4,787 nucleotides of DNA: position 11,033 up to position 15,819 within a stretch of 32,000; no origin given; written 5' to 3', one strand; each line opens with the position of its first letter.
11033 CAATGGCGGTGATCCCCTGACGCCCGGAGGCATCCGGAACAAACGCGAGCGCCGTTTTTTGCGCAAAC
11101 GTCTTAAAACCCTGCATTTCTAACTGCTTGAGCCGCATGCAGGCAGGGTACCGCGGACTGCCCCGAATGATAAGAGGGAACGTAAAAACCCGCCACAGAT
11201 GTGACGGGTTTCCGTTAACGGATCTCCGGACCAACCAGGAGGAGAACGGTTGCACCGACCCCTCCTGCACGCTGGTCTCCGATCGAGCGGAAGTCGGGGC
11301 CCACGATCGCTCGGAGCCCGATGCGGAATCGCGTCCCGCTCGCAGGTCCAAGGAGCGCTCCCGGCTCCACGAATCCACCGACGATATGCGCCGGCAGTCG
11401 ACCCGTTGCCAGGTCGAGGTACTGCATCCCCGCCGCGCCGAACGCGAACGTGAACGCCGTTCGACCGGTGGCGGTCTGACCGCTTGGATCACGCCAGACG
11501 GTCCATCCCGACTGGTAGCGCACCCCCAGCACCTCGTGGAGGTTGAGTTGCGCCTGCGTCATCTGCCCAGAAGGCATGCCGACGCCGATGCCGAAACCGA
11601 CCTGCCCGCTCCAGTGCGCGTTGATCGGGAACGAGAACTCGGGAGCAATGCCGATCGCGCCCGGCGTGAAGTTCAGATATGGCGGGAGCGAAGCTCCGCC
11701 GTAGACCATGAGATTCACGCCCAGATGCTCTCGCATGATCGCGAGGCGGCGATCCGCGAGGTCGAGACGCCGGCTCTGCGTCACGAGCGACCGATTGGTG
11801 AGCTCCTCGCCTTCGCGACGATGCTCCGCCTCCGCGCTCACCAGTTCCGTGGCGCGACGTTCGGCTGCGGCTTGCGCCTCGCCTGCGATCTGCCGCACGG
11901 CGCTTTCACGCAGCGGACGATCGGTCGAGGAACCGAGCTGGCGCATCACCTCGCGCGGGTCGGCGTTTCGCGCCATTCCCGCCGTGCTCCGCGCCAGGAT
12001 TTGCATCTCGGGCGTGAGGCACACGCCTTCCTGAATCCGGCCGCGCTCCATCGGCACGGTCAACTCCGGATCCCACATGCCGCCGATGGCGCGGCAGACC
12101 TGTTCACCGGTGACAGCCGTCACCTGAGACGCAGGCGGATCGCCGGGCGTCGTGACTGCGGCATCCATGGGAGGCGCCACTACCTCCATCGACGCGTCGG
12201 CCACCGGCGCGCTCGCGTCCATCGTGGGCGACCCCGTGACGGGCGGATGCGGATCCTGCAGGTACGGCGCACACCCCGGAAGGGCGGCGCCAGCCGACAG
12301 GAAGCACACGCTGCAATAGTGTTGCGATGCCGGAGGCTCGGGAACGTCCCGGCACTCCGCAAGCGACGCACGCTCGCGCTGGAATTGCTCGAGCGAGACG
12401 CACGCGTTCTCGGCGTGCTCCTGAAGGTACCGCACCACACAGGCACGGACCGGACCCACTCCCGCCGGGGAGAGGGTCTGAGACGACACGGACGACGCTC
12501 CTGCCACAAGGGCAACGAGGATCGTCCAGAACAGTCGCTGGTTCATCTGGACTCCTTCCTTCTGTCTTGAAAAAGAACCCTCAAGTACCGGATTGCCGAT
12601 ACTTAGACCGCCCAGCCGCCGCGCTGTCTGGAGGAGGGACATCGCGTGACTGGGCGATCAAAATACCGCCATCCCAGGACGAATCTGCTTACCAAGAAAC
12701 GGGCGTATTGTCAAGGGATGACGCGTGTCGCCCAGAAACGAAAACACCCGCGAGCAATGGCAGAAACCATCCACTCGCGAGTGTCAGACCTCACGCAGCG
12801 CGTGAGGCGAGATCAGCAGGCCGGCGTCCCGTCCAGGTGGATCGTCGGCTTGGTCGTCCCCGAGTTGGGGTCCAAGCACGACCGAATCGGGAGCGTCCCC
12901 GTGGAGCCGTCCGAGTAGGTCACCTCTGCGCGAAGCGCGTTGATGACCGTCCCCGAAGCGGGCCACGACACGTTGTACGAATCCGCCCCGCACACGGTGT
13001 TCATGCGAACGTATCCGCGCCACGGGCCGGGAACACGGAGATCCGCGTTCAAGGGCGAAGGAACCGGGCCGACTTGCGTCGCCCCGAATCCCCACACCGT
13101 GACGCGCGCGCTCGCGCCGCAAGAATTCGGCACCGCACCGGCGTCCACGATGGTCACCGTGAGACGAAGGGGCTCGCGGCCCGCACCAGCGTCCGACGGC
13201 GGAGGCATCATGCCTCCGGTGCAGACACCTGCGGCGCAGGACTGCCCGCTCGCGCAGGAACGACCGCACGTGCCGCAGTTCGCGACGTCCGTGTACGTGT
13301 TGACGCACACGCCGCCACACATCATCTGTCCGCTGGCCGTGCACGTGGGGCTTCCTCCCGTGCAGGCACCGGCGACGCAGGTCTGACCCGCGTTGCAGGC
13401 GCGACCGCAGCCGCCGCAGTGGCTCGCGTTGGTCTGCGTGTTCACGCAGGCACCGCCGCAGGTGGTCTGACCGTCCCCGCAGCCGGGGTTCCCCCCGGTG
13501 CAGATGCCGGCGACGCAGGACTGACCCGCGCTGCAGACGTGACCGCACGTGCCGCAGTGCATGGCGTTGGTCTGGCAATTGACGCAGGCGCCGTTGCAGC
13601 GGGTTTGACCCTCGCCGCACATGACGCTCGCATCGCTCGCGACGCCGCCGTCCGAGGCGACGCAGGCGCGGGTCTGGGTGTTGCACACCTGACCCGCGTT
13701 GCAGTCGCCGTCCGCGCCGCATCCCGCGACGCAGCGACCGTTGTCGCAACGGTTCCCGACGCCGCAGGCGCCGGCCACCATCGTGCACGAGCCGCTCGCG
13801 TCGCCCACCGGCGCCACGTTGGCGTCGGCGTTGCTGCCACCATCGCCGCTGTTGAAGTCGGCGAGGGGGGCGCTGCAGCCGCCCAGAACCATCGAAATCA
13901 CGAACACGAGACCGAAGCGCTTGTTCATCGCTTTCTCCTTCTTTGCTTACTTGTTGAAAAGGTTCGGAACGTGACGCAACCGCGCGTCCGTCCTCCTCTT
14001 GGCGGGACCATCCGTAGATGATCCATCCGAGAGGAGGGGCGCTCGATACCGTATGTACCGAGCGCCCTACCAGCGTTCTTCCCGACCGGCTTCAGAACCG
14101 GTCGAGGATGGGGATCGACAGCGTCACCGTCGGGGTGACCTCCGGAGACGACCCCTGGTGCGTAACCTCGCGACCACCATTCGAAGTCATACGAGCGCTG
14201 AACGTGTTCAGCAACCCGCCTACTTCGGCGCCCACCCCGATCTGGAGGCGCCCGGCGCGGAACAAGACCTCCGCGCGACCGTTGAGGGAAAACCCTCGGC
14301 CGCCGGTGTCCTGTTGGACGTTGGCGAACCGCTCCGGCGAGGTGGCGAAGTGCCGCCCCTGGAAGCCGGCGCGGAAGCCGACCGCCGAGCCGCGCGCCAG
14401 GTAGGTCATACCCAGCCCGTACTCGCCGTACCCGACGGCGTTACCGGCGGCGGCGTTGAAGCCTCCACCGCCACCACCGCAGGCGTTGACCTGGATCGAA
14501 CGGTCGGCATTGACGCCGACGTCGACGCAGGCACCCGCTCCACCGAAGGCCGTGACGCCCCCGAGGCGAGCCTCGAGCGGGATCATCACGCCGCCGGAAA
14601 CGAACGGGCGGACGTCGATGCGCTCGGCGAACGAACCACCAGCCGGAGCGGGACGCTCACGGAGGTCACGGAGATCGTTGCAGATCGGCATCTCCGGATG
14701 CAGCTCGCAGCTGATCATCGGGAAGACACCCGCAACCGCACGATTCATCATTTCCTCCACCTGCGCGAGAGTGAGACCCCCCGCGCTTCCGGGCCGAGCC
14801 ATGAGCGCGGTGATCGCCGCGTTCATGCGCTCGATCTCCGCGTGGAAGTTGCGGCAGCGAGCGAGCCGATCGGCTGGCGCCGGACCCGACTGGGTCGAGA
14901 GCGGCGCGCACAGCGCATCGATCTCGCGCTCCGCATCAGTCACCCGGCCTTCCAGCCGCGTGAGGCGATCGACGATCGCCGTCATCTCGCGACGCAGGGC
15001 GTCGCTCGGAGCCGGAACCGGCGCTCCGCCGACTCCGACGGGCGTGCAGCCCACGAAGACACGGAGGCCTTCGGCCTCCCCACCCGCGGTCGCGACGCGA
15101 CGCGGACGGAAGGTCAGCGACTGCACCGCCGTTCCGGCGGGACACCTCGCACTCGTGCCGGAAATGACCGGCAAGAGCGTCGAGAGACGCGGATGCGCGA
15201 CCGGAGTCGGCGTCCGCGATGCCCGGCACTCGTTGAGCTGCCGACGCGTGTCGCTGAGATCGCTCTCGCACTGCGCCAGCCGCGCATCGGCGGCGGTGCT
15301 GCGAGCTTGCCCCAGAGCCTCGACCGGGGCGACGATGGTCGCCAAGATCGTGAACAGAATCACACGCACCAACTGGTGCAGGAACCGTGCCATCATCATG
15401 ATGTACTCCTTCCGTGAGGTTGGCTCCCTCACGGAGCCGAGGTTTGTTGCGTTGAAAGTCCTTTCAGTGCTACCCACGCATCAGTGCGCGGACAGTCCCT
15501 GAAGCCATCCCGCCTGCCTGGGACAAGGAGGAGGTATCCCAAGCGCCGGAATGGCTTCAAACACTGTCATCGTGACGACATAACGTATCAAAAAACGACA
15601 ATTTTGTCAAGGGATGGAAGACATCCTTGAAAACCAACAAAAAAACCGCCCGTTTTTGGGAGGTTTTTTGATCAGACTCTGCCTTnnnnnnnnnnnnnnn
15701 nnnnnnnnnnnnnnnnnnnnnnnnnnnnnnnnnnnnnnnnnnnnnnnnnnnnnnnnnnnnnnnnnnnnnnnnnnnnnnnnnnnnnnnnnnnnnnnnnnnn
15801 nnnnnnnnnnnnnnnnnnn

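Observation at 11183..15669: GC-rich three-gene block encoding only Cys-rich exported proteins, between smc and a wzz-like gene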

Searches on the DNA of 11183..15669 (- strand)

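Call 55: search_dna_similar(query=window:11183-15669:-, collection=plasmids, mode=distant, max_rows=10)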
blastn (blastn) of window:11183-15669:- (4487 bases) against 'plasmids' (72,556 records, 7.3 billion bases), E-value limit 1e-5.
No match.

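Call 56: search_dna_similar(query=window:11183-15669:-, collection=phages, mode=distant, max_rows=10)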
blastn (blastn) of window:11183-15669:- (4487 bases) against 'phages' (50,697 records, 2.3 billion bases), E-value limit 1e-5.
No match.
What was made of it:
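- Tried and rejected: Plasmid and phage DNA searches found nothing (calls 55, 56).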

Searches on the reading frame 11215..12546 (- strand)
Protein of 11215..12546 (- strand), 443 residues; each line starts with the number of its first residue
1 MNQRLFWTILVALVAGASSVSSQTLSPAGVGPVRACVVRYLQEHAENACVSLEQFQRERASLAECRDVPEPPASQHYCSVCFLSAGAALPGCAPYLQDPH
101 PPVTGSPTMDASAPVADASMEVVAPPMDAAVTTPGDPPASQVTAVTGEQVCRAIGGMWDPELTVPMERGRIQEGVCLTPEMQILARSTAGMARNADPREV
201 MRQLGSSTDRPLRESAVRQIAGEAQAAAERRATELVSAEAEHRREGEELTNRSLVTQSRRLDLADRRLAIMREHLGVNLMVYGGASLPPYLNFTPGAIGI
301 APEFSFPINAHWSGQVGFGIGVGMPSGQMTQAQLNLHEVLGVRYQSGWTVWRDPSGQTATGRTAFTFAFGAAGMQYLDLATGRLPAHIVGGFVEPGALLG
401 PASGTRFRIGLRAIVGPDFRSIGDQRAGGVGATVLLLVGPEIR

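Call 3: search_protein_families(library=pfam, proteins=[window:11215-12546:-], max_evalue=1)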
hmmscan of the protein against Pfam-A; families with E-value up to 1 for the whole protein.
window:11215-12546:- (443 aa): 0 families

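Call 4: search_protein_families(library=ncbifam, proteins=[window:11215-12546:-], max_evalue=1)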
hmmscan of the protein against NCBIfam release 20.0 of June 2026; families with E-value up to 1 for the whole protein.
window:11215-12546:- (443 aa): 0 families

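Call 14: find_homologous_proteins(query=window:11215-12546:-, max_evalue=0.001)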
Query window:11215-12546:- (443 aa): 1 proteins with E <= 0.001 among 8000 candidates.
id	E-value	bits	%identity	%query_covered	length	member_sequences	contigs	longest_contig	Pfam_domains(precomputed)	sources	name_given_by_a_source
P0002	5.4e-293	990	100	100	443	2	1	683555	-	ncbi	-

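Call 16: find_encoding_contigs(protein=P0002, flank=10000, max_places=4)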
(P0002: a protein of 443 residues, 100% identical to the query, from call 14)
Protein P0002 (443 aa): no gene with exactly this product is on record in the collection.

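Call 36: search_protein_families(library=phrogs, proteins=[window:11215-12546:-], max_evalue=0.01)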
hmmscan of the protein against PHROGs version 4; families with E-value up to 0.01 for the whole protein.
window:11215-12546:- (443 aa): 0 families

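Call 38: search_solved_structures(query=window:11215-12546:-, max_evalue=10)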
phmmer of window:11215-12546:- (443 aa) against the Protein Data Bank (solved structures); distinct sequences matched with E-value up to 10: 1.
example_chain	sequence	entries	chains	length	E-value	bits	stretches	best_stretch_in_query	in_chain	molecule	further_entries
3tad_A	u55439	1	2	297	0.67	12.2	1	129-176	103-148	Liprin-alpha-2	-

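Call 42: predict_structure(alignment_id=A1)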
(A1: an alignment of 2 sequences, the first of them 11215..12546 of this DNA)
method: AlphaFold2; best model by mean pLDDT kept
length: 443 residues; sequences in the alignment: 2
mean_pLDDT: 36.3   pTM: 0.20
mean pLDDT of the five models: 36.3, 35.9, 34.8, 34.3, 32.2
residues with pLDDT >= 90: 0; 70-90: 4; 50-70: 100; < 50: 339
segments of 3 or more residues with pLDDT < 50: 1-31, 80-145, 164-172, 190-193, 207-224, 245-443
pLDDT, mean of each block of 10 residues (from residue 1): 42 27 27 60 59 69 65 52 37 33 24 25 23 26 43 60 46 54 53 53 50 44 49 53 46 33 34 26 24 22 25 27 28 27 23 25 24 23 23 22 25 24 22 24 21
secondary structure, 60 per line:
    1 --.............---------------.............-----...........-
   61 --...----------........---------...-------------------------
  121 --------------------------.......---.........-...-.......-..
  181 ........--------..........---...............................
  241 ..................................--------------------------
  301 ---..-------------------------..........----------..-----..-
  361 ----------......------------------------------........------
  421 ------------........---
elements in order: H3-15 H31-43 E49-51 H52-59 E76-78 H79-83 H147-153 E157-165 E171-177 H179-188 H197-206 H210-274 H331-340 H371-376 E407-414 E433-440

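Call 45: find_related_loci(query=window:11215-12546:-, collection=metagenome_contigs, flank=10000)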
Query window:11215-12546:- (443 aa) in metagenome_contigs; peptide patterns used: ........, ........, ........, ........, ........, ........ (x = any residue, [..] = any of these).
461 stretches matched a pattern, but none encodes a relative of the query by tblastn (E <= 1e-3).

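Call 70: search_protein_families(library=padloc, proteins=[window:11215-12546:-], max_evalue=0.01)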
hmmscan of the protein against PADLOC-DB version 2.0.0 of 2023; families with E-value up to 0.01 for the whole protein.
window:11215-12546:- (443 aa): 0 families
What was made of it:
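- No toxin, immunity or defence family matches (calls 3, 4, 36, 70).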

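Call 75: find_related_loci(query=window:11215-12546:-, collection=viral_contigs, flank=5000)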
Query window:11215-12546:- (443 aa) in viral_contigs; peptide patterns used: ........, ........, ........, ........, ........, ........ (x = any residue, [..] = any of these).
4 stretches matched a pattern, but none encodes a relative of the query by tblastn (E <= 1e-3).

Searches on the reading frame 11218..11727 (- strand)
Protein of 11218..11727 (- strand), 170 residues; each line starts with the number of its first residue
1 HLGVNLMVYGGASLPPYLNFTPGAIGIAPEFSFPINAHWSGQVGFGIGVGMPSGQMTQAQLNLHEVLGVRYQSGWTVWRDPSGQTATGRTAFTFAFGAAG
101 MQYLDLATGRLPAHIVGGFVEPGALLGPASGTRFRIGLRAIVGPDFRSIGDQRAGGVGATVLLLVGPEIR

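Call 48: search_protein_families(library=pfam, proteins=[window:11218-11727:-], max_evalue=10)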
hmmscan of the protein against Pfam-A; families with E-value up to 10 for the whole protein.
window:11218-11727:- (170 aa): 0 families
